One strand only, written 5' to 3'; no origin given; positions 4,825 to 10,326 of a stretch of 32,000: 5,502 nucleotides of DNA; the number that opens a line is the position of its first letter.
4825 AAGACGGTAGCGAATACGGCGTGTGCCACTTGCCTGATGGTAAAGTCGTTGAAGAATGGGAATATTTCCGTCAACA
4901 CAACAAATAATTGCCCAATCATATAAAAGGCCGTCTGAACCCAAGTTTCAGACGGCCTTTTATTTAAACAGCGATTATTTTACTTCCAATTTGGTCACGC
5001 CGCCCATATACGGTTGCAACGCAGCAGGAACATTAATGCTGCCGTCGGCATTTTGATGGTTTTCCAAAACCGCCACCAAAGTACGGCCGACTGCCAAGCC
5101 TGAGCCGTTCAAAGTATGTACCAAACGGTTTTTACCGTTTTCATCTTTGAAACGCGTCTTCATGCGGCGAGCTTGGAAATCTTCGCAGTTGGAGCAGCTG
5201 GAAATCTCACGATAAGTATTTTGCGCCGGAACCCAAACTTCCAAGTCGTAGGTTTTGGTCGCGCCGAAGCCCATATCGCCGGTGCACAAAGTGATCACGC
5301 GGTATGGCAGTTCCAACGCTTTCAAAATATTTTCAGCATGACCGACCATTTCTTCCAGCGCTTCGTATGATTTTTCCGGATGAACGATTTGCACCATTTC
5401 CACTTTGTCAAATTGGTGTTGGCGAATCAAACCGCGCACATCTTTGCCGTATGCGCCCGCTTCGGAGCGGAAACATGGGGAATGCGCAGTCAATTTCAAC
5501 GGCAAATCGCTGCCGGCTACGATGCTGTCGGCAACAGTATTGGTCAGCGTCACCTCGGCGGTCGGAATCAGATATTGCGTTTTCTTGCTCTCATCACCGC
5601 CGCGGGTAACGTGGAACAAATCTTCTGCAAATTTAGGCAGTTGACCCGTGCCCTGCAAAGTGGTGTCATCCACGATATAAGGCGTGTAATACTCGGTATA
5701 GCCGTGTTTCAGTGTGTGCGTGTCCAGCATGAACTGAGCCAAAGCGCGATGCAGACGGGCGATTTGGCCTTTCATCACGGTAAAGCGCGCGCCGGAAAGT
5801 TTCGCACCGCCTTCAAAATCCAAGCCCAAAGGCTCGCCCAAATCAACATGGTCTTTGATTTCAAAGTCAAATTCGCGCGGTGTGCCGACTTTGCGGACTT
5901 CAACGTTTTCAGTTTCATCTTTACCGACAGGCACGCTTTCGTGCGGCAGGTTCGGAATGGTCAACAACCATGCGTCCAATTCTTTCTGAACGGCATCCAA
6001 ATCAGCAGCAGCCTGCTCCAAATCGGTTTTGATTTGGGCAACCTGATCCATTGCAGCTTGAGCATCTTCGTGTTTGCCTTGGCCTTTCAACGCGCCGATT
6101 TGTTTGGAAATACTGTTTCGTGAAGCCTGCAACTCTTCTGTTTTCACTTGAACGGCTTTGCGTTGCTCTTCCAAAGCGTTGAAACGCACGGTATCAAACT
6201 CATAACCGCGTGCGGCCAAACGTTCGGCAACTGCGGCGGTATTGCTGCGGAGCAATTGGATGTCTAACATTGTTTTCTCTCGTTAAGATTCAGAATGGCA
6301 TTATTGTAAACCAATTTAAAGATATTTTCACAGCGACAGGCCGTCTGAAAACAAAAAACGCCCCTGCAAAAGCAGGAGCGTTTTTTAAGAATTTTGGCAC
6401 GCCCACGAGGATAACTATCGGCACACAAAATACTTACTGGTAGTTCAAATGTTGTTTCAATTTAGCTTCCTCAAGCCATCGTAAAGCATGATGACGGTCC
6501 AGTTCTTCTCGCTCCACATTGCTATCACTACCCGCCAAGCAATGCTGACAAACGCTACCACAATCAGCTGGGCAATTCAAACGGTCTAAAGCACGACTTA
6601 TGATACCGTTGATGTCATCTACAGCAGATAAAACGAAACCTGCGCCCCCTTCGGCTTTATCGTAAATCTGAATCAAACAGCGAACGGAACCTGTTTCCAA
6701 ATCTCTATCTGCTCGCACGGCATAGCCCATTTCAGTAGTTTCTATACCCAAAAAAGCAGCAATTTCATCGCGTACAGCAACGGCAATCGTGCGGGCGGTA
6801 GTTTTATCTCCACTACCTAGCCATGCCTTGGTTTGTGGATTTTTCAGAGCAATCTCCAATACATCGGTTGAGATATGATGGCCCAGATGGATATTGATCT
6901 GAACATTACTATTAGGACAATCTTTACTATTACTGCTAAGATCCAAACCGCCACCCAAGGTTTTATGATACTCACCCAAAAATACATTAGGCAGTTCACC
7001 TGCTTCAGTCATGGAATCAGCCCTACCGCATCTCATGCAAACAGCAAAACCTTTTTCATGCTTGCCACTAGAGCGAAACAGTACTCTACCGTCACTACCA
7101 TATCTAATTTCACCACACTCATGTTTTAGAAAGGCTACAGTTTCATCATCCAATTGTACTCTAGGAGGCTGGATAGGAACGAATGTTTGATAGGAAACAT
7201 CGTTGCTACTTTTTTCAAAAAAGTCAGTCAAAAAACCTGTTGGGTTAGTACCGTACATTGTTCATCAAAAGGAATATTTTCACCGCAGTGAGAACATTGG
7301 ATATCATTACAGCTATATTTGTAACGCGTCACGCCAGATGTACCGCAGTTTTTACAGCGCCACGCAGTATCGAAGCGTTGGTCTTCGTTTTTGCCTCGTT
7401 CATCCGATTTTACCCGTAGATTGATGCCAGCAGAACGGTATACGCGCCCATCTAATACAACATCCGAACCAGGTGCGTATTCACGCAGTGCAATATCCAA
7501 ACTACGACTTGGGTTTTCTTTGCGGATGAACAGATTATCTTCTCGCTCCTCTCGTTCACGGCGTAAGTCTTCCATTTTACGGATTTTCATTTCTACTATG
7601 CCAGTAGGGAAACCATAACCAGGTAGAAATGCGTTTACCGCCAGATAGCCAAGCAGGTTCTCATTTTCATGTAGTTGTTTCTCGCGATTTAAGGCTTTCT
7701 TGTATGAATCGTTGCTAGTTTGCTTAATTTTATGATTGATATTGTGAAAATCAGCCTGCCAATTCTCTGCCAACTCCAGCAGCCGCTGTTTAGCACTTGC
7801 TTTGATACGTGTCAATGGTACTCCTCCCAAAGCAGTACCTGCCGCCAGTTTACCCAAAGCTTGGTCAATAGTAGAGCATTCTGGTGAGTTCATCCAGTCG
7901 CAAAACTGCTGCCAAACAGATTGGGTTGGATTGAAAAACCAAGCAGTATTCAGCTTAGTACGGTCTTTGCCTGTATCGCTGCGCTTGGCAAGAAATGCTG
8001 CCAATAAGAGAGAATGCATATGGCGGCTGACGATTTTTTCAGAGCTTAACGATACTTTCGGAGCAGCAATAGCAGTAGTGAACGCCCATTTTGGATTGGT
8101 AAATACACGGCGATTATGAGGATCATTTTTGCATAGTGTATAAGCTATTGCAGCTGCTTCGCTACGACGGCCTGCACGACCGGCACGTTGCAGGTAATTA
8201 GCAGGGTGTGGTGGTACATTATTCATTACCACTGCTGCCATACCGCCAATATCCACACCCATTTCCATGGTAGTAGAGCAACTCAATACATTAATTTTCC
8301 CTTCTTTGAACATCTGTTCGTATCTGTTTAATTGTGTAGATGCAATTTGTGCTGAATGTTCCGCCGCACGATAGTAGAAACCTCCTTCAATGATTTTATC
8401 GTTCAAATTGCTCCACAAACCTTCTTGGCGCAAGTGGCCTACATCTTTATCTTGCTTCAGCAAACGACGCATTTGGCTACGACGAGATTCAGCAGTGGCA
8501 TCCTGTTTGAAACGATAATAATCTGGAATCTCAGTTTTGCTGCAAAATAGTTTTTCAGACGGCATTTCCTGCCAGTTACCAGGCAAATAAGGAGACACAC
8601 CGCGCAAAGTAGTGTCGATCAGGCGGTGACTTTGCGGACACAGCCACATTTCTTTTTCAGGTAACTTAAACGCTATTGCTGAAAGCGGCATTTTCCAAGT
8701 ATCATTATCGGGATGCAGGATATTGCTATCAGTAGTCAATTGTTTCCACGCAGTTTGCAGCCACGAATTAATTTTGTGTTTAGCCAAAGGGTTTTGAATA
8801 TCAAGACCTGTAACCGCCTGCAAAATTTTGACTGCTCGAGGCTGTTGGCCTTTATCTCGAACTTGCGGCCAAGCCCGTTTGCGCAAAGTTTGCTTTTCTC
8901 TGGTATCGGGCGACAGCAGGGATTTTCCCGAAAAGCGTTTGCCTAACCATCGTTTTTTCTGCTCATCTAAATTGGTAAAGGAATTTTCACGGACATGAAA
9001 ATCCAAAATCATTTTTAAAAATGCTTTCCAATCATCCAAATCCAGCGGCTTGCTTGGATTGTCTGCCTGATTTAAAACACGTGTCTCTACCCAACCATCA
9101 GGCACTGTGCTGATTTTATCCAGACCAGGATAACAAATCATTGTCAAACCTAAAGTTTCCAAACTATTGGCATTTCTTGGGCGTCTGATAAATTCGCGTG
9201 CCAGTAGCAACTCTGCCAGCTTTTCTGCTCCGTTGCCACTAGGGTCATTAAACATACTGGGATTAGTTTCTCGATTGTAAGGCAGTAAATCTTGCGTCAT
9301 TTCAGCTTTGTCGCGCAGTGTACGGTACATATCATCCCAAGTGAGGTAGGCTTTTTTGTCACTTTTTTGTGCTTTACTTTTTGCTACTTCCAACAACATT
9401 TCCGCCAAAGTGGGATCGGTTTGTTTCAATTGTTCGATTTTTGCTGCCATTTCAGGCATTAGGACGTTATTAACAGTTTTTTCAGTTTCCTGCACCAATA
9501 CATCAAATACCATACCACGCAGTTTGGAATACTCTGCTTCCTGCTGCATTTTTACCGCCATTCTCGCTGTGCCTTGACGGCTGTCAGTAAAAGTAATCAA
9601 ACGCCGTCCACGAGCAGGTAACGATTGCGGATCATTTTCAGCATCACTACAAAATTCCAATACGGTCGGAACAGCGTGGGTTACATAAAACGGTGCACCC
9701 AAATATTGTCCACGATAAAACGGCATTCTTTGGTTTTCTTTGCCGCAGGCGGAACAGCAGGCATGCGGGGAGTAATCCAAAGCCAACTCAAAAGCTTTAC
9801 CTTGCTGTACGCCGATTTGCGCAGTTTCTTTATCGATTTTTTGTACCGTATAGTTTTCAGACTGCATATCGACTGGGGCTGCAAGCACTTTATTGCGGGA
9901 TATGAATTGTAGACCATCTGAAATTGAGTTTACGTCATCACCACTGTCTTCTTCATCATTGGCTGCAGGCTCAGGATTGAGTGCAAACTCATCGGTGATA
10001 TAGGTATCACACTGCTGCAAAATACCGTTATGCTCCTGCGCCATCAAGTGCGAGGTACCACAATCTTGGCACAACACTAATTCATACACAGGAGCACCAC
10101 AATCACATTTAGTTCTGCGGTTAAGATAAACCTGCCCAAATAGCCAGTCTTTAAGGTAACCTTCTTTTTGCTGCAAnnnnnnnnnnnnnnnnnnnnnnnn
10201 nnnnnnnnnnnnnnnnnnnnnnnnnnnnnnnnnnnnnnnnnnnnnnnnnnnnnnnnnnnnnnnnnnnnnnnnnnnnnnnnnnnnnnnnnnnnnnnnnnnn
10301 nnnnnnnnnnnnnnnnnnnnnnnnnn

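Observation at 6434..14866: Giant orphan protein plus DEAH helicase/DUF1998 operon: Druantia type III-like candidate anti-phage system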

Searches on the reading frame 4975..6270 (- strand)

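Call 10: search_protein_families(library=pfam, proteins=[window:4975-6270:-], max_evalue=0.001)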
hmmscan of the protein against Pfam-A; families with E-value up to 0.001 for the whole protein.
window:4975-6270:- (431 aa): 3 families
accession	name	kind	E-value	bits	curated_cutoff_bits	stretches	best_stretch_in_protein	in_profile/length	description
PF00587.30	tRNA-synt_2b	-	3.4e-46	158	29.3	1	226-405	5-179/179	tRNA synthetase class II core domain (G, H, P, S and T)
PF02403.27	Seryl_tRNA_N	-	4.5e-31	107.7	28.2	1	1-109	1-108/108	Seryl-tRNA synthetase N-terminal domain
PF10046.14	BLOC1_2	-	5.8e-05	23.8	33.4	1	30-100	22-93/96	Biogenesis of lysosome-related organelles complex-1 subunit 2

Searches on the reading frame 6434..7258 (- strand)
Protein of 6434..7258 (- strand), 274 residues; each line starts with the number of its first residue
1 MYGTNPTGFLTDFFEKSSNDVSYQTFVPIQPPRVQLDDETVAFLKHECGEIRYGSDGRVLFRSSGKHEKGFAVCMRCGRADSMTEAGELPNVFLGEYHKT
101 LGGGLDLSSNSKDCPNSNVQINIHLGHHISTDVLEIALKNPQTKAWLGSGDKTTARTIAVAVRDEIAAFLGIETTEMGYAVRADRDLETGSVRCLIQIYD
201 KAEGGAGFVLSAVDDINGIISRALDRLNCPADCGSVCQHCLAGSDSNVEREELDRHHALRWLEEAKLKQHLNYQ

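Call 6: search_protein_families(library=padloc, proteins=[window:6434-7258:-], max_evalue=0.01)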
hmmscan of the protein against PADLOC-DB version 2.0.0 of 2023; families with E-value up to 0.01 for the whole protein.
window:6434-7258:- (274 aa): 6 families
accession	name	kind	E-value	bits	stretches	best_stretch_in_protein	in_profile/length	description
PDLC00037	DruE3|DruE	-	2.3e-86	288.8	1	5-271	1413-1680/2055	SNF2 family N-terminal domain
PDLC00013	DruE1|DruE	-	9.9e-28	94.6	1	49-263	1470-1674/1776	SNF2 family N-terminal domain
PDLC00036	DruE3|DruE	-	1.3e-27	93.4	1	5-267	1405-1653/2023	SNF2 family N-terminal domain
PDLC00015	DruE2|DruE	-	1.7e-08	30.6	1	5-242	1499-1749/1887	SNF2 family N-terminal domain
PDLC02578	DrmB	-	0.00053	17.5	1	196-267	382-454/460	DrmB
PDLC02580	DrmB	-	0.00086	16.3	1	169-246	356-433/459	DrmB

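Call 7: search_protein_families(library=pfam, proteins=[window:6434-7258:-], max_evalue=0.01)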
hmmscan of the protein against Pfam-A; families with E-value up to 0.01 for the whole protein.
window:6434-7258:- (274 aa): 1 family
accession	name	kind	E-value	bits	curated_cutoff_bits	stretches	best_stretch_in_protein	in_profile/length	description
PF09369.15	MZB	-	4.2e-10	40.6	24.2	1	160-241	3-80/80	MrfA Zn-binding domain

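Call 47: find_encoding_contigs(protein=window:6434-7258:-, flank=3000, max_places=6)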
Protein window:6434-7258:- (274 aa): no gene with exactly this product is on record in the collection.

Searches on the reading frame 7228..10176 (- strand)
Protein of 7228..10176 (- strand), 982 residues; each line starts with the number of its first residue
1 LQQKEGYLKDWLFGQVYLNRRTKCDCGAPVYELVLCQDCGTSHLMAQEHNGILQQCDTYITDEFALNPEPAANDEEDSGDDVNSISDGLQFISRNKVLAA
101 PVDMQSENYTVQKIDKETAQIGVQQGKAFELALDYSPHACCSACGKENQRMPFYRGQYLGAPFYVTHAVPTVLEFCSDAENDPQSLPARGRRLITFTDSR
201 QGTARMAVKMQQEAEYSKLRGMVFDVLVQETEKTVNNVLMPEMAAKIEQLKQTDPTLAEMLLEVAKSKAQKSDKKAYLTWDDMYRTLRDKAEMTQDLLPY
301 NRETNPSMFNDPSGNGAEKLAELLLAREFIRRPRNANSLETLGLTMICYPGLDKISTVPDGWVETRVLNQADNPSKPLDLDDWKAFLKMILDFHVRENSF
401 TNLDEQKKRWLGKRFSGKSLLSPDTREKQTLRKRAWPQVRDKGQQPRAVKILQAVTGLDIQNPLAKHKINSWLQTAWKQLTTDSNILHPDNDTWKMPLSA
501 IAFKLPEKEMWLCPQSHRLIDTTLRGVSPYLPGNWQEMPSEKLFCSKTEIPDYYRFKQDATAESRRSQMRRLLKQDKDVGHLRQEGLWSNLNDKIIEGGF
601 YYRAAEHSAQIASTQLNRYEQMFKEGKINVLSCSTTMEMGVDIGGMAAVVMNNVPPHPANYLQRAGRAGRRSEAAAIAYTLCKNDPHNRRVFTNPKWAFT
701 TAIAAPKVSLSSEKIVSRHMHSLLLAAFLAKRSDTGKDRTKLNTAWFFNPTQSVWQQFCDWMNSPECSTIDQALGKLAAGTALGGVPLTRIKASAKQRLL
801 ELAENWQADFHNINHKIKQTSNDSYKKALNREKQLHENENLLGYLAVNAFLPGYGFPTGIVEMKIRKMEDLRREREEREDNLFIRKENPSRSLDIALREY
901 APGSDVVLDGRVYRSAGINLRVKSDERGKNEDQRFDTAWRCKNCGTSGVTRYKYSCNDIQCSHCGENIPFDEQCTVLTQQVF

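Call 6: search_protein_families(library=padloc, proteins=[window:7228-10176:-], max_evalue=0.01)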
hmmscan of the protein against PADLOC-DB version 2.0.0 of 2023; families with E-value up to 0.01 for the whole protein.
window:7228-10176:- (982 aa): 26 families (the best 25 are shown)
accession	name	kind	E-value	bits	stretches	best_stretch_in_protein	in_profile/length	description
PDLC00037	DruE3|DruE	-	0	1134.3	1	8-978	456-1413/2055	SNF2 family N-terminal domain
PDLC00035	DruE3|DruE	-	6.8e-267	886.9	1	9-968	462-1401/1460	SNF2 family N-terminal domain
PDLC00036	DruE3|DruE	-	8e-162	538.5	1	12-967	430-1383/2023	SNF2 family N-terminal domain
PDLC00013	DruE1|DruE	-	3.9e-77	258.4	2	623-972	1071-1417/1776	SNF2 family N-terminal domain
PDLC00014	DruE2|DruE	-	4.4e-56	188.2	2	624-977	1196-1530/1928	SNF2 family N-terminal domain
PDLC00015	DruE2|DruE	-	1e-52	177.2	2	491-974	1061-1495/1887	SNF2 family N-terminal domain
PDLC00051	DruE4|DruE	-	2.3e-51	172.6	3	599-966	1117-1433/1829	SNF2 family N-terminal domain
PDLC02503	BrxHI|BrxHII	-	1.4e-11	41.4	1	611-685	282-356/698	BrxHI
PDLC02570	DrmA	-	1.2e-08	31.8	1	585-718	541-671/851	DrmA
PDLC03928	PsyrT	-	1.5e-08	31.4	1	603-693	267-357/689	-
PDLC02501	BrxHI|BrxHII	-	1.8e-08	31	1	607-684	278-355/925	BrxHI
PDLC02569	DrmA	-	1e-07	28.2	1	618-689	819-887/1095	DrmA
PDLC03960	SngC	-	1.5e-07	28.5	1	606-689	295-379/720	-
PDLC01089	C3a193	-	1.7e-05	21.4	1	620-680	531-590/983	poss. alt. Cas3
PDLC02030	Cas3d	-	1.8e-05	21.4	1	614-758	296-434/620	-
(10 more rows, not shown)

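Call 7: search_protein_families(library=pfam, proteins=[window:7228-10176:-], max_evalue=0.01)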
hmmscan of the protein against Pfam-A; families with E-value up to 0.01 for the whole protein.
window:7228-10176:- (982 aa): 1 family
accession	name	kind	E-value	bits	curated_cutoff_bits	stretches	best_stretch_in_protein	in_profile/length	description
PF00271.37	Helicase_C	-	4.6e-12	46.6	23.5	1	601-671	39-109/110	Helicase conserved C-terminal domain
